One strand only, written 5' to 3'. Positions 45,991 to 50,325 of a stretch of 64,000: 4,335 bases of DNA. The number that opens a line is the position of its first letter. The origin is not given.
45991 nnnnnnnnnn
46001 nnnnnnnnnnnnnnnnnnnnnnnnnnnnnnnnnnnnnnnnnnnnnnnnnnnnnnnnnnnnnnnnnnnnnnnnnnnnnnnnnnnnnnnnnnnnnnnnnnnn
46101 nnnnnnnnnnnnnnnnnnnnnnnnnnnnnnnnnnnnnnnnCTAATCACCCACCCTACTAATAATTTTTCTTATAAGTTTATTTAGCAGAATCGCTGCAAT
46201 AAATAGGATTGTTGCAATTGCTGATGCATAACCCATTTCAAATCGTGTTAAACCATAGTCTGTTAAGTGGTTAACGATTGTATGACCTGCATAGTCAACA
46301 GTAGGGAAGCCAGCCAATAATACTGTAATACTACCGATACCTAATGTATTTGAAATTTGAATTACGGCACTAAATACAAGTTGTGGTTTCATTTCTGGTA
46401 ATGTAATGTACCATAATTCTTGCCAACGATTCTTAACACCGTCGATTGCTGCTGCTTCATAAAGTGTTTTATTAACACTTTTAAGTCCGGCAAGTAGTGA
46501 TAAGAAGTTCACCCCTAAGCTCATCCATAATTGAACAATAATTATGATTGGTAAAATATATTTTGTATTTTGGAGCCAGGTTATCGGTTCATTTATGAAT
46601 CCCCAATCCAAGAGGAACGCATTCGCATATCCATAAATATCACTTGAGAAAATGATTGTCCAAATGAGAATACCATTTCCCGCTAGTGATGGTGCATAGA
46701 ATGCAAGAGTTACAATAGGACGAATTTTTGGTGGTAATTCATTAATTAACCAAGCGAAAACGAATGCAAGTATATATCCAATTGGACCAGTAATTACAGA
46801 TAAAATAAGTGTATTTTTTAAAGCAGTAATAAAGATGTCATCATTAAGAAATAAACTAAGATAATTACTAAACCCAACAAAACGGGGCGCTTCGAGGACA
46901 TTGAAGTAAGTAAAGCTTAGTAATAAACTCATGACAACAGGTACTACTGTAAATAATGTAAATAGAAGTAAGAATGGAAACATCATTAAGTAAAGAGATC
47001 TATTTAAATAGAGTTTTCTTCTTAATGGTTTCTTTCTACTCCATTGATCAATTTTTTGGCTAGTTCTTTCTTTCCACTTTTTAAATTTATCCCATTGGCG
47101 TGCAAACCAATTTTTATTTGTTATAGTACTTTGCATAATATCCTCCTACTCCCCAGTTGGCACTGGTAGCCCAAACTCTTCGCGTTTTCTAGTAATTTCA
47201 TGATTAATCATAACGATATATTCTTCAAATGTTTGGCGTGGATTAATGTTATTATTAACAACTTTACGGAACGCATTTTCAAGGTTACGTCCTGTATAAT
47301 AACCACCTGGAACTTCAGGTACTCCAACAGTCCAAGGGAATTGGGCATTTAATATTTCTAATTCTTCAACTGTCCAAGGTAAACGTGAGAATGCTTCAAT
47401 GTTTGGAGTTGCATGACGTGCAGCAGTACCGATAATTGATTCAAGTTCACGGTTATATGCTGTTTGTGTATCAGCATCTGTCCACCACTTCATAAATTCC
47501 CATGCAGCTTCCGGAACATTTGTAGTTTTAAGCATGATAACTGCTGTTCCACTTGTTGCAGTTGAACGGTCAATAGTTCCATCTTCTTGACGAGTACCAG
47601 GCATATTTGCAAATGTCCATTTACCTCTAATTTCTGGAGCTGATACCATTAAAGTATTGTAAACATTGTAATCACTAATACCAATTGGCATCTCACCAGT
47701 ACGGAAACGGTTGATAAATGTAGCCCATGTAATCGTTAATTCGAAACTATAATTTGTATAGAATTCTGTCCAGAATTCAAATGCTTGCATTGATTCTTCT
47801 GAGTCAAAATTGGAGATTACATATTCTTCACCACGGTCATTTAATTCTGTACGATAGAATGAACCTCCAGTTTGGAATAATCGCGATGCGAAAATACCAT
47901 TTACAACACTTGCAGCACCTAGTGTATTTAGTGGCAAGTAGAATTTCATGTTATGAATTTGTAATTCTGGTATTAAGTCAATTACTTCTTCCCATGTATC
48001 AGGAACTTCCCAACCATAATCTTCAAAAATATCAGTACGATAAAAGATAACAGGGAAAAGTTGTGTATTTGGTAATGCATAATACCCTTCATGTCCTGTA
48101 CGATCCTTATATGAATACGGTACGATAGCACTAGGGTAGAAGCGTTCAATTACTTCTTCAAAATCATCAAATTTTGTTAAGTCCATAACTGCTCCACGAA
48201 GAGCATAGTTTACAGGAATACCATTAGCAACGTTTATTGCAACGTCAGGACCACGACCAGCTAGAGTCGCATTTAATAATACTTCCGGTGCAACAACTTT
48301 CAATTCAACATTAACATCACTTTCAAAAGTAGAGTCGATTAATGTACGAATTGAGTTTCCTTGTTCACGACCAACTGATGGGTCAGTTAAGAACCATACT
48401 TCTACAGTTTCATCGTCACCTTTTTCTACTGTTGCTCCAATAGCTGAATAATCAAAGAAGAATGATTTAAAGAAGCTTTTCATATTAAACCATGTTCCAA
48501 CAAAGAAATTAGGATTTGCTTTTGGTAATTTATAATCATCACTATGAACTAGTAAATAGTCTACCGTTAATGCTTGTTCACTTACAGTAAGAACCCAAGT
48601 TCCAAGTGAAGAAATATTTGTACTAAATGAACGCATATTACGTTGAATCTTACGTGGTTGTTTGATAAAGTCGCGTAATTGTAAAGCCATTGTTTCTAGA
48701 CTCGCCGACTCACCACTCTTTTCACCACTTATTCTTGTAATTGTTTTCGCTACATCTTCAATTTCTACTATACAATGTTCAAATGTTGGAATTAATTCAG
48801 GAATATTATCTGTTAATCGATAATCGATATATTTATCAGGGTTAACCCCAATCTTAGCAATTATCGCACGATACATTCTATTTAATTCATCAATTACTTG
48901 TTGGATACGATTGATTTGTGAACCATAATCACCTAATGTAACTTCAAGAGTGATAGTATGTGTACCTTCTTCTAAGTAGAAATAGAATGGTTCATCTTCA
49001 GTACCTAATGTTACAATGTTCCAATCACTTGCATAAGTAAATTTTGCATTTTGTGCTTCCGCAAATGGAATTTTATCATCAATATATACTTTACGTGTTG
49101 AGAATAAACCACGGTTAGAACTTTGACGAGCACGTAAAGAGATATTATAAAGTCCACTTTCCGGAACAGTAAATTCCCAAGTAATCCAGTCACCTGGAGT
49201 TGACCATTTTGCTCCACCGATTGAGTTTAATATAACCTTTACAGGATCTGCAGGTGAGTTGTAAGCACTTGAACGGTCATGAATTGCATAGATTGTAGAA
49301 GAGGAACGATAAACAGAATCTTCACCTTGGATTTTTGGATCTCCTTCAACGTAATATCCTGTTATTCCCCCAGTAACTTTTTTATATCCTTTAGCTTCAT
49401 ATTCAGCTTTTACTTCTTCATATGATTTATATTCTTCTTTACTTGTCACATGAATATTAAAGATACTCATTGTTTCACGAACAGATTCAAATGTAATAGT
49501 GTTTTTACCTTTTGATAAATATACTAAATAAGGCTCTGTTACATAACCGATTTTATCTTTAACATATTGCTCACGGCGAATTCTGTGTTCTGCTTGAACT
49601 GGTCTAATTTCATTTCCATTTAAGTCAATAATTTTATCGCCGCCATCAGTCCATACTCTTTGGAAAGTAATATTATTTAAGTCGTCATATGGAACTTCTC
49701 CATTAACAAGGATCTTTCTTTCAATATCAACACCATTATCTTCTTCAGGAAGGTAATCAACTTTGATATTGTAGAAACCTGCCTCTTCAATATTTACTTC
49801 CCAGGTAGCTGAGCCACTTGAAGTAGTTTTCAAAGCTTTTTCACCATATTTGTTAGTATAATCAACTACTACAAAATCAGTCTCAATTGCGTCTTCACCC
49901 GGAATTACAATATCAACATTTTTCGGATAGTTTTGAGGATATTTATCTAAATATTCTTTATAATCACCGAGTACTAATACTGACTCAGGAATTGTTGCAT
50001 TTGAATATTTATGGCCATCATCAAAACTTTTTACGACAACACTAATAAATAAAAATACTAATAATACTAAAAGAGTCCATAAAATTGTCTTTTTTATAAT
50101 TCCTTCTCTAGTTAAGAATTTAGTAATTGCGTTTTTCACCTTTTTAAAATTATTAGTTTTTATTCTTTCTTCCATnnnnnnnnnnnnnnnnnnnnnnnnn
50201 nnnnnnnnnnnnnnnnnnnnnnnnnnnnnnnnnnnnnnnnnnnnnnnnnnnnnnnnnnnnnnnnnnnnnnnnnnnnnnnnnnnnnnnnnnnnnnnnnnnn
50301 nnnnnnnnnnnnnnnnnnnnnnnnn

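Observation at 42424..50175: Sugar-ABC-permease-associated ectoprotein module with no characterised function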

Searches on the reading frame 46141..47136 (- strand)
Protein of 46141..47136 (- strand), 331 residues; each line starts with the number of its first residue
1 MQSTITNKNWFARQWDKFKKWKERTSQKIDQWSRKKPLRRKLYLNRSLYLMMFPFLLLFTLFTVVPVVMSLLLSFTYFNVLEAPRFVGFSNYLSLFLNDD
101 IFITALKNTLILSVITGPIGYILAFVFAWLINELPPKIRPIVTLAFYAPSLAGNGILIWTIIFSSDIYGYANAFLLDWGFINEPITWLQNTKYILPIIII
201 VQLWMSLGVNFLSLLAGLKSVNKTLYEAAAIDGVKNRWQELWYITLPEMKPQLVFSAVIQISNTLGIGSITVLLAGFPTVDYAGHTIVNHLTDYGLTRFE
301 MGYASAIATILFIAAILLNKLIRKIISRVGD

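Call 4: search_protein_families(library=pfam, proteins=[window:46141-47136:-], max_evalue=0.01)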
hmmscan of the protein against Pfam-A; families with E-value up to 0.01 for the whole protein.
window:46141-47136:- (331 aa): 1 family
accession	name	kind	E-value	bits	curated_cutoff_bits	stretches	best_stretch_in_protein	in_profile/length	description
PF00528.27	BPD_transp_1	-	2.3e-12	47.4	26.4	1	119-327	4-179/184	Binding-protein-dependent transport system inner membrane component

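Call 5: search_protein_families(library=ncbifam, proteins=[window:46141-47136:-], max_evalue=0.01)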
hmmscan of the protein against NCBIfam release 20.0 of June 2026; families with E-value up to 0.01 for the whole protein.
window:46141-47136:- (331 aa): 11 families
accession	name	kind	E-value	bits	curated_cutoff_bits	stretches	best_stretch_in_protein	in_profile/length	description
NF040931.1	ABC_arch_GlcT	equivalog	1.5e-16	60.9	360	1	57-316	6-261/278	glucose ABC transporter permease GlcT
NF007044.0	PRK09497.1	equivalog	8.2e-15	55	348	1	50-318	13-269/285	spermidine/putrescine ABC transporter permease PotB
NF007852.0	PRK10561.1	equivalog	3.1e-14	53.5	335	1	48-319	14-281/295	sn-glycerol-3-phosphate ABC transporter permease UgpA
TIGR03262.1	PhnU2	equivalog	2.9e-11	42.7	593.25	1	51-265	6-202/546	putative 2-aminoethylphosphonate ABC transporter permease subunit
TIGR01581.1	Mo_ABC_porter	hypoth_equivalog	4.7e-07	29.5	210.3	1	103-316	28-221/225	ABC transporter permease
TIGR00969.1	3a0106s02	subfamily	2.7e-06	27.1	240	1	58-319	26-263/272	sulfate ABC transporter permease subunit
NF008232.0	PRK10999.1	equivalog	5.3e-06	25.4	392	1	87-314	265-503/520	maltose ABC transporter permease MalF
NF007963.0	PRK10683.1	equivalog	2.2e-05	24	489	1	48-315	41-298/317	putrescine ABC transporter permease PotH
NF008208.0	PRK10971.1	equivalog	2.5e-05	23.9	415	1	87-330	42-271/277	sulfate/thiosulfate ABC transporter permease CysT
TIGR02140.1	permease_CysW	equivalog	3.6e-05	23.4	329.1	1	64-318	8-248/261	sulfate ABC transporter permease subunit CysW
TIGR02141.1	modB_ABC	equivalog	0.00024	20.8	182.6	1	192-319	77-199/208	molybdate ABC transporter permease subunit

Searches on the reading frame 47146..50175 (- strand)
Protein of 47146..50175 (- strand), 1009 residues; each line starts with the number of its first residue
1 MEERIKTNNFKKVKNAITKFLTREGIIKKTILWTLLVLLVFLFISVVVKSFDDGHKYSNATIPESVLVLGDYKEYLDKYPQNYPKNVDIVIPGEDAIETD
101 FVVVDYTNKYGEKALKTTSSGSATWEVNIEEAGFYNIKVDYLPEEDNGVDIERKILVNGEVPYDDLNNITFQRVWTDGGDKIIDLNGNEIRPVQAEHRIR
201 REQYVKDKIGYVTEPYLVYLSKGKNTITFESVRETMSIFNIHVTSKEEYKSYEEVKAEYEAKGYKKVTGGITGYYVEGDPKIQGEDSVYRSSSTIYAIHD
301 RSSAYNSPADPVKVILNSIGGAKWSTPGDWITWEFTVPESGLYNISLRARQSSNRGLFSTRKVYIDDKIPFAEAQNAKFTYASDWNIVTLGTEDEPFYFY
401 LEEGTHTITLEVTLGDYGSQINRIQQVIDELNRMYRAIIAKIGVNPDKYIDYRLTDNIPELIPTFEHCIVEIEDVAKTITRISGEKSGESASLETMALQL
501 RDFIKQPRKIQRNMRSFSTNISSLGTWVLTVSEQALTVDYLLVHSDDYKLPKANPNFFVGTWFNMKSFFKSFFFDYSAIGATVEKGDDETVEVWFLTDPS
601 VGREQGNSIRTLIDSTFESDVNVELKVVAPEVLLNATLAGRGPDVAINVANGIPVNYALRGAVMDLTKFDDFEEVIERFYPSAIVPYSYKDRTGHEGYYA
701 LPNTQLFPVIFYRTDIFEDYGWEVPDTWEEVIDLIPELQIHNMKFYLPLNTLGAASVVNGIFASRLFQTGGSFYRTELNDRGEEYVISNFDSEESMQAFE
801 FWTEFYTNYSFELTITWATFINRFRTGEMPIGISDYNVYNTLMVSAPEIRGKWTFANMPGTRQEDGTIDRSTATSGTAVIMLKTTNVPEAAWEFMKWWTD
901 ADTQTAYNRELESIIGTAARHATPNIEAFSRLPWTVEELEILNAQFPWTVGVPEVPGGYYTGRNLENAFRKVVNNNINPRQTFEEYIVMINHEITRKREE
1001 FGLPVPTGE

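Call 4: search_protein_families(library=pfam, proteins=[window:47146-50175:-], max_evalue=0.01)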
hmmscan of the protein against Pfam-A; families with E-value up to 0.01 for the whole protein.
window:47146-50175:- (1009 aa): 3 families
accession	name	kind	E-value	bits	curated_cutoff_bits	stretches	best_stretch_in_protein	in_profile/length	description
PF13416.11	SBP_bac_8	-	8.9e-21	75.3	27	1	617-922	6-267/279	Bacterial extracellular solute-binding protein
PF01547.30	SBP_bac_1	-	5.7e-20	72.9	26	1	606-904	7-306/307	Bacterial extracellular solute-binding protein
PF25275.1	Golvesin_C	-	3.4e-05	24.3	31.6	0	107-147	28-67/132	Golvesin C-terminal domain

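Call 5: search_protein_families(library=ncbifam, proteins=[window:47146-50175:-], max_evalue=0.01)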
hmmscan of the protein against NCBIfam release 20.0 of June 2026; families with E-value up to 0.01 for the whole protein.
window:47146-50175:- (1009 aa): 2 families
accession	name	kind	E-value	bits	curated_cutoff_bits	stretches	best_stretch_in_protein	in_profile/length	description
TIGR03850.1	bind_CPR_0540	equivalog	7.7e-05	21.5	299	1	709-819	162-263/437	carbohydrate ABC transporter substrate-binding protein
TIGR03851.1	chitin_NgcE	equivalog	0.00063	18.8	399.65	1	698-745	153-200/450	N-acetylglucosamine/diacetylchitobiose ABC transporter substrate-binding protein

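Call 44: search_solved_structures(query=window:47146-50175:-, max_evalue=0.01)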
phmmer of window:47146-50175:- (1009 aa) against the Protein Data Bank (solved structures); distinct sequences matched with E-value up to 0.01: 8.
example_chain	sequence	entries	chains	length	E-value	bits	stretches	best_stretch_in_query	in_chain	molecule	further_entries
5ysb_A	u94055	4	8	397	3.5e-11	45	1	587-913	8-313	Lin1841 protein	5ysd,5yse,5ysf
3vxb_A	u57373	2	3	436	6e-05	24.3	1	633-739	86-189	Putative sugar-binding lipoprotein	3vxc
2hfb_A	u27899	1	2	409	8e-05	23.9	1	621-754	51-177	Sugar ABC transporter, sugar-binding protein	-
2heu_A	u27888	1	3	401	8.2e-05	23.9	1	621-754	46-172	Sugar ABC transporter, sugar-binding protein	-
6pql_A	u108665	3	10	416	8.3e-05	23.9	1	621-754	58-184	ABC transporter sugar-binding protein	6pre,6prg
2hq0_A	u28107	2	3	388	8.6e-05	23.8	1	622-754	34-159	Sugar ABC transporter, sugar-binding protein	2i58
9xf5_A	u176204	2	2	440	0.00077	20.7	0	651-740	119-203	ABC transporter substrate-binding protein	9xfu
9h0n_A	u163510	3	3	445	0.0021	19.2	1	689-899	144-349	Extracellular solute-binding protein, family 1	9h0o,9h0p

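Call 84: search_protein_families(library=pfam, proteins=[window:47146-50175:-], max_evalue=1)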
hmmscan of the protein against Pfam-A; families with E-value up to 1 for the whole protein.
window:47146-50175:- (1009 aa): 4 families
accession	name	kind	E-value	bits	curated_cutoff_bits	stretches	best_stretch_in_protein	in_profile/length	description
PF13416.11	SBP_bac_8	-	8.9e-21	75.3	27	1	617-922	6-267/279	Bacterial extracellular solute-binding protein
PF01547.30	SBP_bac_1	-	5.7e-20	72.9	26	1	606-904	7-306/307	Bacterial extracellular solute-binding protein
PF25275.1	Golvesin_C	-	3.4e-05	24.3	31.6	2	107-147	28-67/132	Golvesin C-terminal domain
PF16990.11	CBM_35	-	0.013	16.2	28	0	120-142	35-57/121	Carbohydrate binding module (family 35)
